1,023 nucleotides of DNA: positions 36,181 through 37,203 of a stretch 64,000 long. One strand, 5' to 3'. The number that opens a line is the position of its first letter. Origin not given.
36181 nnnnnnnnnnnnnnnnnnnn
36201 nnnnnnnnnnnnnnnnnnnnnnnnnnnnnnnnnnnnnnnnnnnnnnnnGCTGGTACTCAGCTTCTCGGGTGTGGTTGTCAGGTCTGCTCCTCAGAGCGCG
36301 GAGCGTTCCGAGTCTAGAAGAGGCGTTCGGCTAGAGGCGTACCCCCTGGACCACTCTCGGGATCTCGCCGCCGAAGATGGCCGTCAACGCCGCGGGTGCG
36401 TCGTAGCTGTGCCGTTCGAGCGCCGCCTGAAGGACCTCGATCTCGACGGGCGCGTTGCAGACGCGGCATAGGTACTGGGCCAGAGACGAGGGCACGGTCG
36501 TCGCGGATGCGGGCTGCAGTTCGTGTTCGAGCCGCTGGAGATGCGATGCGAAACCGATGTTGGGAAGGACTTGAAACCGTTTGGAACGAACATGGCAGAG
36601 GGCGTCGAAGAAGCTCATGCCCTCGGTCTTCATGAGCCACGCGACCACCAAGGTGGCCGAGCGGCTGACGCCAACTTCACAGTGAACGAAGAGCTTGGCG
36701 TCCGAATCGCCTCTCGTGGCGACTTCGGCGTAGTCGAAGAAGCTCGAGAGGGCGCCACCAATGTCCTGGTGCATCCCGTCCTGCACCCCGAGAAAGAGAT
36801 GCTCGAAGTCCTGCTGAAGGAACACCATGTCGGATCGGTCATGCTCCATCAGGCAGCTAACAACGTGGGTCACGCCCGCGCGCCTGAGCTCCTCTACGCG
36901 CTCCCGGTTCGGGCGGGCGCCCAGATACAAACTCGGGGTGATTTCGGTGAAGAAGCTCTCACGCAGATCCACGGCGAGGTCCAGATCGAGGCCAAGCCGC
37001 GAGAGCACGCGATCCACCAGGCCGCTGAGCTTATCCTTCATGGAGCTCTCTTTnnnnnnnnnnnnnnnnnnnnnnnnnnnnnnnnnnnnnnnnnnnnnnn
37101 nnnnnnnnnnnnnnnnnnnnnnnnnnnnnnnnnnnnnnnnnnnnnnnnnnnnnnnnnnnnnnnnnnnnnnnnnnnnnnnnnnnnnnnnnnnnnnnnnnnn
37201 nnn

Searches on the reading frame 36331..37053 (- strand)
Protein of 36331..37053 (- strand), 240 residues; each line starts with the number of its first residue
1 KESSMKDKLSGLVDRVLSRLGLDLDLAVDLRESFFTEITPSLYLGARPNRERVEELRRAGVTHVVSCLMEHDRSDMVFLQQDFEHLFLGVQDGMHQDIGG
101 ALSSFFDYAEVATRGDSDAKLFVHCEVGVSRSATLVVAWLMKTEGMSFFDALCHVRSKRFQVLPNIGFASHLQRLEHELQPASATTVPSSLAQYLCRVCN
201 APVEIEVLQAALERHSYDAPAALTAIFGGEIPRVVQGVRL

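Call 13: search_protein_families(library=pfam, proteins=[window:36331-37053:-], max_evalue=0.0001)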
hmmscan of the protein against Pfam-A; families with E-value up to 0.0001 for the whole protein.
window:36331-37053:- (240 aa): 2 families
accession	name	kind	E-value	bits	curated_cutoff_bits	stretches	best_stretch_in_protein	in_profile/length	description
PF00782.25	DSPc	-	2.5e-21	76.3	33.5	1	42-176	1-131/133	Dual specificity phosphatase, catalytic domain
PF22784.1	PTP-SAK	-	1.3e-07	32.2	27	1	37-142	6-111/153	Swiss Army Knife protein, DSP-PTPase phosphatase domain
